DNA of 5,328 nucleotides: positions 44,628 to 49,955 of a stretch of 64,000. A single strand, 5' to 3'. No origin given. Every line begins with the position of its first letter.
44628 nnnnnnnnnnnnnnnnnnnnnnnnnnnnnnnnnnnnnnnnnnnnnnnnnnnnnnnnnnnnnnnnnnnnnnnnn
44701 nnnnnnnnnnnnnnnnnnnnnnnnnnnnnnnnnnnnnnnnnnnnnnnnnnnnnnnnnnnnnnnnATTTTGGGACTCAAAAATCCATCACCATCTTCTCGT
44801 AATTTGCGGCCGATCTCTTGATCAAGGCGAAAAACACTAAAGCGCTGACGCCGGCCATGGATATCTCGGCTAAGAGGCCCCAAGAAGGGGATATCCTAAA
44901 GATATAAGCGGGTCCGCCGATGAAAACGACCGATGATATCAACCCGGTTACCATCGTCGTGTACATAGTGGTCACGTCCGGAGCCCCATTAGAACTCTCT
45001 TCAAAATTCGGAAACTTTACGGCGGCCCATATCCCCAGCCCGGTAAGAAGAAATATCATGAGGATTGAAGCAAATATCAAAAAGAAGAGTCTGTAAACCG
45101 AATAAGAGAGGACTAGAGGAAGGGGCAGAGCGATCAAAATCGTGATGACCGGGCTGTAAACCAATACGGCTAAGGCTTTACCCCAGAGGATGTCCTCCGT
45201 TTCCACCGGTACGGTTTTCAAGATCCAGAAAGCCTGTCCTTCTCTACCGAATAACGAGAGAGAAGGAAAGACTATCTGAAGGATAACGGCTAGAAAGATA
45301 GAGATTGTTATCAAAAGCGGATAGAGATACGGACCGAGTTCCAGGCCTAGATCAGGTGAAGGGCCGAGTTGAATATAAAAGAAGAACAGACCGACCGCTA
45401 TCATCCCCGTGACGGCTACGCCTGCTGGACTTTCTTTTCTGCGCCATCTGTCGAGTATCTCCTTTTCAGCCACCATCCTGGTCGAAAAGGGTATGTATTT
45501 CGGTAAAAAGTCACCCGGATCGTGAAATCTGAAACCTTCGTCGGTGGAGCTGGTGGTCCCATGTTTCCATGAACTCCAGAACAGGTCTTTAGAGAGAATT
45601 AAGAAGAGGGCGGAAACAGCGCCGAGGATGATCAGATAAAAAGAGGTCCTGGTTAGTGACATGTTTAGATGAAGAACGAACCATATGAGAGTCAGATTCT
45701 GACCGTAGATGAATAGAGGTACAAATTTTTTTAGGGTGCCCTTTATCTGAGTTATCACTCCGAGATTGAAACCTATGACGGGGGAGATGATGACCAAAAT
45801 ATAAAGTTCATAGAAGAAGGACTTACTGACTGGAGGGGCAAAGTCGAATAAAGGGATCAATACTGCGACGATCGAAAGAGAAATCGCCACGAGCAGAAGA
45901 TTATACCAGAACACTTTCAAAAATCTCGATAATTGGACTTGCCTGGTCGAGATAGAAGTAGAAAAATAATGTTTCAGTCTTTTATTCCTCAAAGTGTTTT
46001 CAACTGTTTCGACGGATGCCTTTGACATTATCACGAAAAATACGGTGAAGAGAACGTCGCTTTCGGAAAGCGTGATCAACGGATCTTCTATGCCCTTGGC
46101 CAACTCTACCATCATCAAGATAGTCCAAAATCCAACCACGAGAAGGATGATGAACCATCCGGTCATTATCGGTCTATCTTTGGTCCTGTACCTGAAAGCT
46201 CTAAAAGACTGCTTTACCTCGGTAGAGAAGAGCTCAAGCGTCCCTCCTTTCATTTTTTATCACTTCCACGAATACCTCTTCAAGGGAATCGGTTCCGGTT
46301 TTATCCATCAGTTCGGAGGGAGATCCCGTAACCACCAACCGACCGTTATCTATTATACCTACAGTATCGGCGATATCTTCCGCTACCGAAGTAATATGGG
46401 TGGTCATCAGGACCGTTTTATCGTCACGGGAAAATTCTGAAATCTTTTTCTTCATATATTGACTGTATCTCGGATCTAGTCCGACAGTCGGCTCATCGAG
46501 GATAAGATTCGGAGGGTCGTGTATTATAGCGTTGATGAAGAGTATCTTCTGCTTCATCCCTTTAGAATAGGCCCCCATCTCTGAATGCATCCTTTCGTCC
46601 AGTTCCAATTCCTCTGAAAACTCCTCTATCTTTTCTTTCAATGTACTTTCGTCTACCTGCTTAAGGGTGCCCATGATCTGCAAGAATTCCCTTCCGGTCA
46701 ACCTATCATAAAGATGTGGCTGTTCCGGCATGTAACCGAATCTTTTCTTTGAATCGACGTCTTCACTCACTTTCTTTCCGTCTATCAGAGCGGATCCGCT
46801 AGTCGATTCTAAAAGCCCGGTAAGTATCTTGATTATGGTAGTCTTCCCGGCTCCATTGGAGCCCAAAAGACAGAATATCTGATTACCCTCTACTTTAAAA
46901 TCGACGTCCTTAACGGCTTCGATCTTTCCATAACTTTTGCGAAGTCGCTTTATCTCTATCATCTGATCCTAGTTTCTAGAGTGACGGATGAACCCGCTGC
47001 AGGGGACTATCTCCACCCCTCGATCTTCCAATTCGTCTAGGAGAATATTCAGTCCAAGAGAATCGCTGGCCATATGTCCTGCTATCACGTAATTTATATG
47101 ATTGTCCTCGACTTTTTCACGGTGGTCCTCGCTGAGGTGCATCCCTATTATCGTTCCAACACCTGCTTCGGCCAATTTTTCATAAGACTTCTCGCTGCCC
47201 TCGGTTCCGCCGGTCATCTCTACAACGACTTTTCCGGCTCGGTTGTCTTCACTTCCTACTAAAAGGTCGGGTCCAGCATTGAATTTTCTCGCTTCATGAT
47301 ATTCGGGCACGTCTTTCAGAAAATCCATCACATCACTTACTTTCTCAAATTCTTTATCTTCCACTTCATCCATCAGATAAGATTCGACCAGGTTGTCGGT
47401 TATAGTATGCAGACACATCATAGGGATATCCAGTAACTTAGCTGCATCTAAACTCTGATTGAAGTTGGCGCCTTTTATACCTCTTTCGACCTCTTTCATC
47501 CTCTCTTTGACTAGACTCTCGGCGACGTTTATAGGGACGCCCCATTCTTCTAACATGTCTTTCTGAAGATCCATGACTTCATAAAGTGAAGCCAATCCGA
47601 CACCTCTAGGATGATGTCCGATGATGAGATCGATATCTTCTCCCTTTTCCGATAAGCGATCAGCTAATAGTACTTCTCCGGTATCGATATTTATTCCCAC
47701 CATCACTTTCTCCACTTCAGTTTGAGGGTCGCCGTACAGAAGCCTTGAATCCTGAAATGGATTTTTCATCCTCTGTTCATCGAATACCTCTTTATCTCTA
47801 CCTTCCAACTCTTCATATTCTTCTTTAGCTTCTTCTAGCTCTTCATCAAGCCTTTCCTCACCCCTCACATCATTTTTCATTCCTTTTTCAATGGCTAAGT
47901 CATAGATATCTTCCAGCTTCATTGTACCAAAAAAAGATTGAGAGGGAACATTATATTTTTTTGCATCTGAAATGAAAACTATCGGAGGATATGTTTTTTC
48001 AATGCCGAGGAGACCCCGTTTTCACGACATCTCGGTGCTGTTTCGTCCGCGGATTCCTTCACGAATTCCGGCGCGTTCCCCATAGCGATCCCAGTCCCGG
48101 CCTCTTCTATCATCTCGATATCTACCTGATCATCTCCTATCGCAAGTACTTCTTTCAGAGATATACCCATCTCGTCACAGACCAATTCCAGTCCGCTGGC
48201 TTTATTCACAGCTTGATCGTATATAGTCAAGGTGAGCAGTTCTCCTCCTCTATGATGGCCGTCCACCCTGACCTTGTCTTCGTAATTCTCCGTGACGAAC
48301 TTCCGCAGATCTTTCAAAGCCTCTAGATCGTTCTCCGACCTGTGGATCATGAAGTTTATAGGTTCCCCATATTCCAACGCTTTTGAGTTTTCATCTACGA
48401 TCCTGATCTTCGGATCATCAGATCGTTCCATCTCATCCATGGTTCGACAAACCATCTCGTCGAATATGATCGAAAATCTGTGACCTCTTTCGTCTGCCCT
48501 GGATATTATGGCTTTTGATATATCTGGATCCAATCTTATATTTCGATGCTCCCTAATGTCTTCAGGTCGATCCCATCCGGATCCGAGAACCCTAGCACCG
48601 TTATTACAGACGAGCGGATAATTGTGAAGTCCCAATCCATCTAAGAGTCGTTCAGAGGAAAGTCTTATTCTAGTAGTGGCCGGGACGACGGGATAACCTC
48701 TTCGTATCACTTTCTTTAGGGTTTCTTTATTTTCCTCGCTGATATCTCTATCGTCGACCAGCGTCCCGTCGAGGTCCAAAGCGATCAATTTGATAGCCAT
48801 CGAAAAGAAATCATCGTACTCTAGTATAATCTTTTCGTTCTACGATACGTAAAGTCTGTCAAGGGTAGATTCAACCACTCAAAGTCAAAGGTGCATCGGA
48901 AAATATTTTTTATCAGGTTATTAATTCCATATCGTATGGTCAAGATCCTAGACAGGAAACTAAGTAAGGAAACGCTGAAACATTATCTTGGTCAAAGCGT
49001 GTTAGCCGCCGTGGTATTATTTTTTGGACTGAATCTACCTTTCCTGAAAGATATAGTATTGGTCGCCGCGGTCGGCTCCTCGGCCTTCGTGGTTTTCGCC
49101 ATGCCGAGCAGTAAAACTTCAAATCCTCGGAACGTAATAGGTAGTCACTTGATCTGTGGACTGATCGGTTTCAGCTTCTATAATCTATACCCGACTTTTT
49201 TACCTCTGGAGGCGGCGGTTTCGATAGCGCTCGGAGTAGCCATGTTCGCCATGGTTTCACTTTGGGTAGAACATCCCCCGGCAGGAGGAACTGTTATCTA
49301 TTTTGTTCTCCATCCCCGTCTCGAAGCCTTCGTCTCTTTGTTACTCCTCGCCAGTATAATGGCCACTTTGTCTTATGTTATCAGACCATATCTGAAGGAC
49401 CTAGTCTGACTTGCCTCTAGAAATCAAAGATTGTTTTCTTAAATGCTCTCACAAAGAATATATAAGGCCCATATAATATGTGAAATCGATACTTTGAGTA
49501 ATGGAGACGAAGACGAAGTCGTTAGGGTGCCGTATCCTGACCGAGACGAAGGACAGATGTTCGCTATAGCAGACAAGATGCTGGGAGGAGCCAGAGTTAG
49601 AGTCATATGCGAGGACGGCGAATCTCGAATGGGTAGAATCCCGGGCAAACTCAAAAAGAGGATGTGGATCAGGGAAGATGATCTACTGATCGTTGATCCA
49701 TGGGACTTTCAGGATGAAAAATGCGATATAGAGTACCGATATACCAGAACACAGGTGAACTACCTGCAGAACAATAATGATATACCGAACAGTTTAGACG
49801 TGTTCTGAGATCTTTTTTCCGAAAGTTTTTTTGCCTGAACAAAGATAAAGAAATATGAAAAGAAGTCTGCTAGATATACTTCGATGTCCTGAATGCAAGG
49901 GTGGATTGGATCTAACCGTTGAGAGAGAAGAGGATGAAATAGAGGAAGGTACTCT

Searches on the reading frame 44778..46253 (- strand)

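Call 25: search_protein_families(library=pfam, proteins=[window:44778-46253:-], max_evalue=0.001)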
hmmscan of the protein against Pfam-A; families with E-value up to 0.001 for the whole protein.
window:44778-46253:- (492 aa): 1 family
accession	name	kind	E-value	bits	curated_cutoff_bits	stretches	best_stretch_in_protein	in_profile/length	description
PF16949.11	ABC_tran_2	-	9.1e-10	38.4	25.7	1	316-445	358-482/542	Putative ATP-binding cassette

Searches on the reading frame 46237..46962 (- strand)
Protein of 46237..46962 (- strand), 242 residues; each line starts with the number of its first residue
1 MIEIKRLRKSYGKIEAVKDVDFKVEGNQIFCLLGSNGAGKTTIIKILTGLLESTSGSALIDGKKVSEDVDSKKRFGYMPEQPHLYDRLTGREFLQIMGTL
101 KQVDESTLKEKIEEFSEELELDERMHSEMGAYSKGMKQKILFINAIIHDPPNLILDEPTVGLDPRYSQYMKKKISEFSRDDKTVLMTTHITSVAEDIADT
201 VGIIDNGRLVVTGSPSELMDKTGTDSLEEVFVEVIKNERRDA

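Call 25: search_protein_families(library=pfam, proteins=[window:46237-46962:-], max_evalue=0.001)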
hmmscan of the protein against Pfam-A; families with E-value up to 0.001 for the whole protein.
window:46237-46962:- (242 aa): 4 families
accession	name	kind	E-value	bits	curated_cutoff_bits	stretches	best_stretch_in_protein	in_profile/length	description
PF00005.33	ABC_tran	-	2.5e-28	99.8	25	1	17-159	1-136/137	ABC transporter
PF13304.12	AAA_21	-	3.7e-11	44.1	27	2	96-191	200-300/304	AAA domain, putative AbiEii toxin, Type IV TA system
PF13476.12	AAA_23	-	1.6e-06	29.3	27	1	18-134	13-130/201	AAA domain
PF13175.12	AAA_15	-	6.9e-06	26.3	32.1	0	18-69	17-55/374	AAA ATPase domain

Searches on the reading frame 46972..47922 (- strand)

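Call 25: search_protein_families(library=pfam, proteins=[window:46972-47922:-], max_evalue=0.001)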
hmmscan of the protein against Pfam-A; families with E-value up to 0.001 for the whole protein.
window:46972-47922:- (317 aa): 1 family
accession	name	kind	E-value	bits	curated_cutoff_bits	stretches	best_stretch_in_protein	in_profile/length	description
PF01784.24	DUF34_NIF3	-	0.00046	20.3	23.4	0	242-300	178-237/256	Duf34/NIF3 (NGG1p interacting factor 3)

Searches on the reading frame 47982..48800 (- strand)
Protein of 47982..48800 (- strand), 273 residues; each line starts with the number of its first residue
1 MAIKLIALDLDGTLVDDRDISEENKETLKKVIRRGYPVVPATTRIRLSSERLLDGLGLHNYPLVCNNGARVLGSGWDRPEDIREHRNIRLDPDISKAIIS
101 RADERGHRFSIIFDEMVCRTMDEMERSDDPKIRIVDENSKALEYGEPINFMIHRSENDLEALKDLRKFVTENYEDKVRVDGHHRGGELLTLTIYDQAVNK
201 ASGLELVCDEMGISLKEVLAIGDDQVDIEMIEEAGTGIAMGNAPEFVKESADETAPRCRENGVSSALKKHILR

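Call 25: search_protein_families(library=pfam, proteins=[window:47982-48800:-], max_evalue=0.001)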
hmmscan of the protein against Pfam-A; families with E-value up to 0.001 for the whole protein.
window:47982-48800:- (273 aa): 4 families
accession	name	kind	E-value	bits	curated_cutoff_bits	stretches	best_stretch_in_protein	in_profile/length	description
PF08282.18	Hydrolase_3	-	3.6e-42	145.3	20.9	1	6-267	1-255/255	haloacid dehalogenase-like hydrolase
PF00702.32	Hydrolase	-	1.6e-10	42.2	26.4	1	193-235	149-191/191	haloacid dehalogenase-like hydrolase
PF05116.19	S6PP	-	2.9e-07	30.8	20.3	0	193-248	159-215/247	Sucrose-6F-phosphate phosphohydrolase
PF12710.13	HAD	-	0.00089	20.2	27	0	7-112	2-107/189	haloacid dehalogenase-like hydrolase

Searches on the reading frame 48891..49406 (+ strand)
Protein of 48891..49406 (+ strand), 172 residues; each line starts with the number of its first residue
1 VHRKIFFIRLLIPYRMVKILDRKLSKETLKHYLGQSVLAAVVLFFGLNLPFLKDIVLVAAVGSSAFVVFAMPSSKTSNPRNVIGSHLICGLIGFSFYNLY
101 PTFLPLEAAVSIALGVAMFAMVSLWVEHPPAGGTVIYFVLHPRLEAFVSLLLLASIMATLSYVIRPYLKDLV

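Call 25: search_protein_families(library=pfam, proteins=[window:48891-49406:+], max_evalue=0.001)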
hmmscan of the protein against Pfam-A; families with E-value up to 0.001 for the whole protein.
window:48891-49406:+ (172 aa): 1 family
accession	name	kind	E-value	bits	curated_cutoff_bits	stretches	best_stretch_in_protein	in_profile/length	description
PF04982.19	TM_HPP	-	1.2e-20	74.1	27.2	1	36-157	17-140/157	HPP, transmembrane region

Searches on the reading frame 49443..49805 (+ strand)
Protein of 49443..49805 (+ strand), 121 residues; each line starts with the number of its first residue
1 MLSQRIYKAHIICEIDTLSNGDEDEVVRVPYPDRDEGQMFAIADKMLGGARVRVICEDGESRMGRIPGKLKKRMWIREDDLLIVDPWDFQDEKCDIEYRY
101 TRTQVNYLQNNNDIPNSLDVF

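Call 25: search_protein_families(library=pfam, proteins=[window:49443-49805:+], max_evalue=0.001)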
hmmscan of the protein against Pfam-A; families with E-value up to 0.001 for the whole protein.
window:49443-49805:+ (121 aa): 1 family
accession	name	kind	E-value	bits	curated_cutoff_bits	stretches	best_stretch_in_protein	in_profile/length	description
PF01176.25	eIF-1a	-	2.1e-22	78.9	30.2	1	37-99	1-64/64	Translation initiation factor 1A / IF-1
